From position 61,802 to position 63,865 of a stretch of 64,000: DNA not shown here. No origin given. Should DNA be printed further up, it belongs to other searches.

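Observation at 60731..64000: Lower-G+C island with an HNH-SF2 helicase fusion operon: candidate undescribed defence-type system, truncated by the window edge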

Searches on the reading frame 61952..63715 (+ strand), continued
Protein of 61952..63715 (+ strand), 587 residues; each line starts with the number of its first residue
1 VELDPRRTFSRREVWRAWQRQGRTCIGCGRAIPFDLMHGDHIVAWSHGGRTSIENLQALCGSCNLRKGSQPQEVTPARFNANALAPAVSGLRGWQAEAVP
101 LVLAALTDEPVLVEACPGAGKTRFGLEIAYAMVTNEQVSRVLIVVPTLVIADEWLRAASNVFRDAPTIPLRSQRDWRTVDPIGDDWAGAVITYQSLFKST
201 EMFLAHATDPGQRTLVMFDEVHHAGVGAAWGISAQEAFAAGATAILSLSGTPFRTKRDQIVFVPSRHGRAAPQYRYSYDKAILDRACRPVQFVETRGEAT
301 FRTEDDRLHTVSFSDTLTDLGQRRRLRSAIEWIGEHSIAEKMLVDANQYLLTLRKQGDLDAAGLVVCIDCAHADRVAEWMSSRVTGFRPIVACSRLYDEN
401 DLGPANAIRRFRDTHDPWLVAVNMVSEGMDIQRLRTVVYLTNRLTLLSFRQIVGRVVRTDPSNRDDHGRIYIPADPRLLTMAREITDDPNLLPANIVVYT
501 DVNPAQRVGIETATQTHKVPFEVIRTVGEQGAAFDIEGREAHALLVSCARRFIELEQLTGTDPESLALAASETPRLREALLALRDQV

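Call 86: search_protein_families(library=padloc, proteins=[L063:7705-8226:+, L063:8219-9211:+, L063:13814-15862:+, L063:15859-17406:+, L063:17565-19922:+, L026:6508-7731:+, L026:7775-8230:+, L023:14005-16344:-, L006:14155-15786:+, L028:15281-16153:+], max_evalue=0.00001)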
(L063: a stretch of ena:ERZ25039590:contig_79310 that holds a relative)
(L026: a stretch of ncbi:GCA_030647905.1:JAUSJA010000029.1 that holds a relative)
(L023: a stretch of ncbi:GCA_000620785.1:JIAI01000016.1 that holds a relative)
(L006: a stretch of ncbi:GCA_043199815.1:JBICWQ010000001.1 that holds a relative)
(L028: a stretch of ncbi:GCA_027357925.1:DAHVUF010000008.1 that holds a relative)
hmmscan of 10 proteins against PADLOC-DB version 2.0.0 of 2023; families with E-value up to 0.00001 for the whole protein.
L063:7705-8226:+ (173 aa): 13 families
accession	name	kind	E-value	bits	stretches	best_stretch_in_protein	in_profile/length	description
PDLC00219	KwaA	-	7.6e-23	79.5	1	28-167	47-189/194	Unknown function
PDLC00221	KwaA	-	6e-22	76.4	1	1-169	2-170/173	Unknown function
PDLC00220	KwaA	-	8.7e-19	66.1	1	34-147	61-175/198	Unknown function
PDLC00213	KwaA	-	7.1e-17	59.6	1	46-141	64-162/197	Unknown function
PDLC00208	KwaA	-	1.4e-16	58.7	1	1-134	1-147/190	Unknown function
PDLC00216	KwaA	-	1e-15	56.4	1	2-164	3-166/173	Unknown function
PDLC00210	KwaA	-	1.1e-15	56.3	1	6-149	6-149/169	Unknown function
PDLC00215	KwaA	-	1.6e-15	55.3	1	27-136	51-157/196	Unknown function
PDLC00212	KwaA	-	2.2e-15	55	1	36-135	62-162/205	Unknown function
PDLC00217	KwaA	-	2e-14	51.7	1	58-134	76-151/193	Unknown function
PDLC00218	KwaA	-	1.1e-13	49.4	1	4-168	11-184/186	Unknown function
PDLC00214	KwaA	-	2.1e-09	35.6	1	36-136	48-150/181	Unknown function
PDLC00207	KwaA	-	5.7e-07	28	1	74-134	109-169/213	Unknown function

L063:8219-9211:+ (330 aa): 3 families
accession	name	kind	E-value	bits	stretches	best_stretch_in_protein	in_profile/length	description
PDLC00233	KwaB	-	3e-11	41.1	1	111-326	101-311/320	DUF4868 domain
PDLC00235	KwaB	-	5.6e-09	33.9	1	169-328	161-309/312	DUF4868 domain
PDLC00222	KwaB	-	4.3e-06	24.3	0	113-328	81-290/292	DUF4868 domain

L063:13814-15862:+ (682 aa): 97 families (the best 25 are shown)
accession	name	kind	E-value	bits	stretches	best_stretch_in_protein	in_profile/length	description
PDLC00073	GajA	-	4.3e-40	136.2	2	349-637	279-586/589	AAA ATPase domain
PDLC00091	GajA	-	2.5e-35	120.4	1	347-464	298-410/627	AAA ATPase domain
PDLC00069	GajA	-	8e-32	108.5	1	348-516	337-503/687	AAA ATPase domain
PDLC00070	GajA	-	8.2e-32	108.6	1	120-464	139-406/596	AAA ATPase domain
PDLC00096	GajA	-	1.6e-31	107.7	2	348-462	291-403/630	AAA ATPase domain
PDLC00077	GajA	-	1.2e-30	104.7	1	345-461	334-450/616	AAA ATPase domain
PDLC00071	GajA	-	2.4e-29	100.6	2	346-463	274-390/588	AAA ATPase domain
PDLC00064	GajA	-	1.8e-26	91.2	1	348-464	130-241/464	AAA ATPase domain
PDLC00099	GajA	-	4.7e-26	89.9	1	349-461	302-408/626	AAA ATPase domain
PDLC00080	GajA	-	2.3e-22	77.5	1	349-459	295-399/622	AAA ATPase domain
PDLC00092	GajA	-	3.3e-22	76.8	1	349-518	315-472/604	AAA ATPase domain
PDLC00083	GajA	-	4.9e-21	72.8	1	341-464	289-424/639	AAA ATPase domain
PDLC00065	GajA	-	1.5e-20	71.5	1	349-461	337-459/670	AAA ATPase domain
PDLC00072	GajA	-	2.4e-20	70.5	1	349-472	350-464/709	AAA ATPase domain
PDLC02981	AriAB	-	2.2e-19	67.6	1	349-461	334-446/694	-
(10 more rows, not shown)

L063:15859-17406:+ (515 aa): 34 families (the best 25 are shown)
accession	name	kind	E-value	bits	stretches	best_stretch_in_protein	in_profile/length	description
PDLC00112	GajB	-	4.5e-32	109.4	2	174-279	176-282/581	UrvD helicase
PDLC00136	GajB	-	2e-30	104.2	2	174-306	171-302/570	UrvD helicase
PDLC00129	GajB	-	8.1e-25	85.4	2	22-110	21-106/594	UrvD helicase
PDLC00149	GajB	-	2.7e-22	76.9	2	174-257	171-254/577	UrvD helicase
PDLC00117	GajB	-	1.4e-19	68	1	199-279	208-289/604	UrvD helicase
PDLC00138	GajB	-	1.2e-18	65.1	2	210-279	221-291/581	UrvD helicase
PDLC00123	GajB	-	4.1e-15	53.4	2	206-280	173-247/540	UrvD helicase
PDLC00142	GajB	-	5.4e-15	52.8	1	175-279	182-285/583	UrvD helicase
PDLC03802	RTasHel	-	5.9e-15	53.1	1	17-84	9-73/675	DRT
PDLC00106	GajB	-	8.4e-15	52.3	1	207-279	203-275/577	UrvD helicase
PDLC00122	GajB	-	3.9e-14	50.4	1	206-280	159-235/502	UrvD helicase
PDLC00130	GajB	-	7.5e-14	48.9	1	200-281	196-279/589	UrvD helicase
PDLC00119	GajB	-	4.9e-13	46.9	1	199-257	208-266/565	UrvD helicase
PDLC00127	GajB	-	7.7e-13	45.8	1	12-91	7-83/594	UrvD helicase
PDLC00103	GajB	-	4.5e-12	43.7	0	22-83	24-84/612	UrvD helicase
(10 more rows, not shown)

L063:17565-19922:+ (785 aa): 0 families

L026:6508-7731:+ (407 aa): 111 families (the best 25 are shown)
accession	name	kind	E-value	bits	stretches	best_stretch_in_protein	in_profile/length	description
PDLC02358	Old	-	3.9e-33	113.1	2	252-374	225-354/578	Old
PDLC00070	GajA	-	1.5e-30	104.4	2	153-402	147-390/596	AAA ATPase domain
PDLC02979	AriA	-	6.4e-30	103.2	2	254-349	290-373/373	-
PDLC00067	GajA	-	1.3e-25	87.9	2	307-401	306-398/604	AAA ATPase domain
PDLC00062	GajA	-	9e-25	85.2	2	284-366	274-361/639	AAA ATPase domain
PDLC04168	GajA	-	1.3e-23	81.6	2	1-74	1-75/570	-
PDLC00072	GajA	-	6.6e-23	79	2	154-402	200-440/709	AAA ATPase domain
PDLC02980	AriA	-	5.8e-21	73.7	1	249-350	220-304/304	-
PDLC00096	GajA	-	2.2e-20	70.9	1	156-401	142-388/630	AAA ATPase domain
PDLC00091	GajA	-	4.1e-20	70.2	2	157-401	142-393/627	AAA ATPase domain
PDLC04178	HEC-01A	-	7.2e-20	69.4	2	273-377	255-360/399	-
PDLC00086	GajA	-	7.2e-20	69.3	2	281-389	280-384/600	AAA ATPase domain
PDLC00071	GajA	-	2.4e-19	67.6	1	308-402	276-375/588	AAA ATPase domain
PDLC04135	mad3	-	4.7e-19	67.2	1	1-384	1-362/374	mads_3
PDLC00092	GajA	-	2.3e-18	64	2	2-75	3-81/604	AAA ATPase domain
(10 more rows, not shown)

L026:7775-8230:+ (151 aa): 0 families

L023:14005-16344:- (779 aa): 0 families

L006:14155-15786:+ (543 aa): 48 families (the best 25 are shown)
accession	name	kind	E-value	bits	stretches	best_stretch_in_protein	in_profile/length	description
PDLC00113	GajB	-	5.8e-148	492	1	4-542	16-574/579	UrvD helicase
PDLC00135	GajB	-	1.3e-147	491.3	2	2-316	7-335/603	UrvD helicase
PDLC00143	GajB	-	6e-97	323.7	2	126-536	162-622/632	UrvD helicase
PDLC00111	GajB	-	2e-96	322.1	2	126-540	161-620/625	UrvD helicase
PDLC00128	GajB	-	1.5e-78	263.2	3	130-266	227-370/685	UrvD helicase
PDLC00125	GajB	-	2.3e-73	246.1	3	132-258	196-326/669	UrvD helicase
PDLC00137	GajB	-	2.3e-65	219.6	3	7-104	18-115/679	UrvD helicase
PDLC00115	GajB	-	4.2e-57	192.1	2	340-541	347-532/537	UrvD helicase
PDLC00119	GajB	-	1.6e-50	170.7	2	134-519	188-542/565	UrvD helicase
PDLC00109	GajB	-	7.6e-46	154.8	3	133-246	144-257/647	UrvD helicase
PDLC00117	GajB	-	2.2e-28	97.1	2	134-521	188-575/604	UrvD helicase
PDLC00127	GajB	-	7.8e-28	95.3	3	134-219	171-255/594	UrvD helicase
PDLC03802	RTasHel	-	2.4e-26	90.8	2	135-222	163-244/675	DRT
PDLC00104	GajB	-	3.5e-24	83.5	1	12-210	12-206/574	UrvD helicase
PDLC00138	GajB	-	2.1e-23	80.8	2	131-523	187-570/581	UrvD helicase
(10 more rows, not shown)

L028:15281-16153:+ (290 aa): 12 families
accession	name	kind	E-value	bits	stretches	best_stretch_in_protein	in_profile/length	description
PDLC02291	AbiEii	-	2e-71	238.9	1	1-279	7-265/310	AbiEii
PDLC02314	AbiEii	-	6.7e-39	131.9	1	1-261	1-250/290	AbiEii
PDLC02295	AbiEii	-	1.4e-32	111.1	1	12-275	5-252/261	AbiEii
PDLC02288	AbiEii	-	1.5e-24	84.5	1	11-240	11-232/294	AbiEii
PDLC02301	AbiEii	-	5e-24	83.4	1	13-267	21-274/291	AbiEii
PDLC02329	AbiEii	-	8.4e-23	79.1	1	2-275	6-270/294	AbiEii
PDLC02312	AbiEii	-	3.8e-17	60.3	1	6-240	5-234/299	AbiEii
PDLC02327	AbiEii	-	1.3e-10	39.3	1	11-147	6-131/166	AbiEii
PDLC02326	AbiEii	-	2.7e-08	31.9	1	11-105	5-98/133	AbiEii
PDLC02304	AbiEii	-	6.9e-08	30.7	1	11-228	1-204/260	AbiEii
PDLC02300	AbiEii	-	4.9e-06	24.2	0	33-231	21-211/259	AbiEii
PDLC02325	AbiEii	-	5.8e-06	24.7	0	182-256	6-74/102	AbiEii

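Call 88: search_protein_families(library=ncbifam, proteins=[P0122, P0131, L003:11794-13263:+, P0299, L013:11691-13190:+, P0121], max_evalue=1)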
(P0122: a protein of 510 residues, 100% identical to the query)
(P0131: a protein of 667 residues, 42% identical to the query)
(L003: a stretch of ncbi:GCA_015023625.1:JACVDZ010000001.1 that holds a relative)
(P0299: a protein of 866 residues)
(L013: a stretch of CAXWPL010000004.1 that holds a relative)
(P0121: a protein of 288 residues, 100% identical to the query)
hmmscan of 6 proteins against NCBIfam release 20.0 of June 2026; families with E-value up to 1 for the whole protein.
P0122 (510 aa): 0 families

P0131 (667 aa): 0 families

L003:11794-13263:+ (489 aa): 0 families

P0299 (866 aa): 3 families
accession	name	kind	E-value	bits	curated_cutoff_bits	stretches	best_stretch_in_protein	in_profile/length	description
NF010374.0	PRK13800.1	equivalog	1.1e-06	27.3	1196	1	403-666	543-804/898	fumarate reductase/succinate dehydrogenase flavoprotein subunit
NF007244.0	PRK09687.1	equivalog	0.00053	19.4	275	1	581-663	100-185/285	putative lyase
NF045915.1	PhycobilmeDegNblB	equivalog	0.0013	18.4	300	1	521-566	13-55/214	phycobilisome degradation protein NblB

L013:11691-13190:+ (499 aa): 0 families

P0121 (288 aa): 1 family
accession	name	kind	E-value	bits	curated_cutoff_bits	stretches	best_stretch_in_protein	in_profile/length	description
TIGR02485.1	CobZ_N-term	equivalog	0.24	10.1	372.55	0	120-188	14-79/437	FAD-dependent tricarballylate dehydrogenase TcuA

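Call 90: list_cluster_members(proteins=[window:61952-63715:+, P0077, P0122, P0131, P0022])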
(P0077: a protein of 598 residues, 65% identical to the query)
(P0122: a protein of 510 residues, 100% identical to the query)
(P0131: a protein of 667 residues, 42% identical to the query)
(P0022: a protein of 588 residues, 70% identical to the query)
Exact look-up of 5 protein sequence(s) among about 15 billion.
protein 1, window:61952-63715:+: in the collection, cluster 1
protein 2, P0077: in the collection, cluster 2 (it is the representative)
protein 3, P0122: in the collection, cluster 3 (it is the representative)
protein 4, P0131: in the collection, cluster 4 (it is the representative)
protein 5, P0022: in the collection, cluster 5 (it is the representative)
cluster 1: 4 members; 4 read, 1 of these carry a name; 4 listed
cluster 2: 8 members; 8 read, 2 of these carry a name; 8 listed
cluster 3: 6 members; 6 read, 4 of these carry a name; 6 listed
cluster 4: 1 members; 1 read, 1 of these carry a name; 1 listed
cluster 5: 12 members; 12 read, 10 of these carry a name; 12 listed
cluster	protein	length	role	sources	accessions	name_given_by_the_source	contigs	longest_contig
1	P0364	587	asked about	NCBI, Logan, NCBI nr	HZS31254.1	MAG TPA: DEAD/DEAH box helicase family protein [Gaiellaceae bacterium] | DEAD/DEAH box helicase family protein [Gaiellaceae bacterium]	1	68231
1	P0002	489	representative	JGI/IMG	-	-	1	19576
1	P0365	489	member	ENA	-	-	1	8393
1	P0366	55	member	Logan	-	-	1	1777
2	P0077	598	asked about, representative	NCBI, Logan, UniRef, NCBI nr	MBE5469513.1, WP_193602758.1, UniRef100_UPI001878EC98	DEAD/DEAH box helicase family protein [Mycobacteroides abscessus] | DEAD/DEAH box helicase family protein n=1 Tax=Mycobacteroides abscessus TaxID=36809 ... | hypothetical protein [Mycobacteroides abscessus]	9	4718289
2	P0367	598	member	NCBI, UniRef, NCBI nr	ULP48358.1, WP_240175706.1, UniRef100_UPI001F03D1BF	DEAD/DEAH box helicase family protein [Mycolicibacter virginiensis] | DEAD/DEAH box helicase family protein n=1 Tax=Mycolicibacter virginiensis TaxID=1795032 ...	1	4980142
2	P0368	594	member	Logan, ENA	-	-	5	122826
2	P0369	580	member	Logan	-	-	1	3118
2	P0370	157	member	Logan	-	-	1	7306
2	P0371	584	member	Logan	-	-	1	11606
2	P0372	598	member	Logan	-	-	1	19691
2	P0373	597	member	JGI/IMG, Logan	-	-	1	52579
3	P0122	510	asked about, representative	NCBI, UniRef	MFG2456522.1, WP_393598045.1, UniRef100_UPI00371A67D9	hypothetical protein ACGFWE_05550 [Streptomyces sp. NPDC048523] | hypothetical protein n=1 Tax=Streptomyces sp. NPDC048523 TaxID=3365567 RepID=UPI00371A67D9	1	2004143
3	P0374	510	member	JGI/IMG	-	hypothetical protein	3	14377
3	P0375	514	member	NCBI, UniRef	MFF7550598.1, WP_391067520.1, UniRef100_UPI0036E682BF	hypothetical protein ACFZCU_44335 [Streptomyces canus] | hypothetical protein n=1 Tax=Streptomyces canus TaxID=58343 RepID=UPI0036E682BF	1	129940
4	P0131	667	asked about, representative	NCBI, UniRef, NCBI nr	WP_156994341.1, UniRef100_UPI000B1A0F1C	HIRAN domain-containing protein [Pseudonocardia acaciae] | HIRAN domain-containing protein n=1 Tax=Pseudonocardia acaciae TaxID=551276 ...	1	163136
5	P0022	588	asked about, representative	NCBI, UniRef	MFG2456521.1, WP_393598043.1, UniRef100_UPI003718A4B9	DEAD/DEAH box helicase family protein [Streptomyces sp. NPDC048523] | DEAD/DEAH box helicase family protein n=1 Tax=Streptomyces sp. NPDC048523 TaxID=3365567 ...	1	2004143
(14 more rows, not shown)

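Call 91: find_related_loci(query=A3, collection=viral_contigs, flank=10000)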
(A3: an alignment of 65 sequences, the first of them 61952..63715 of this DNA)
Query A3 (587 aa) in viral_contigs; peptide patterns used: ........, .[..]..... (x = any residue, [..] = any of these).
11 stretches matched a pattern; 5 encode a relative of the query (tblastn E <= 1e-3); 5 distinct loci.
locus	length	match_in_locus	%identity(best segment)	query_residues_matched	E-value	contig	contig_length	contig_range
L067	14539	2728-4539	48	4-586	2e-169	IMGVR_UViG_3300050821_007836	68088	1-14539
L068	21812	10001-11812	48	4-586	2e-169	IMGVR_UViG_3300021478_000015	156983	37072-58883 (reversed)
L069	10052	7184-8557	32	7-485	6e-51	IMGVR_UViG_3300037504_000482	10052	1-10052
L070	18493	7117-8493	32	6-485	3e-51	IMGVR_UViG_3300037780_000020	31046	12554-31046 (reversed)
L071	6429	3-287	45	384-485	1e-17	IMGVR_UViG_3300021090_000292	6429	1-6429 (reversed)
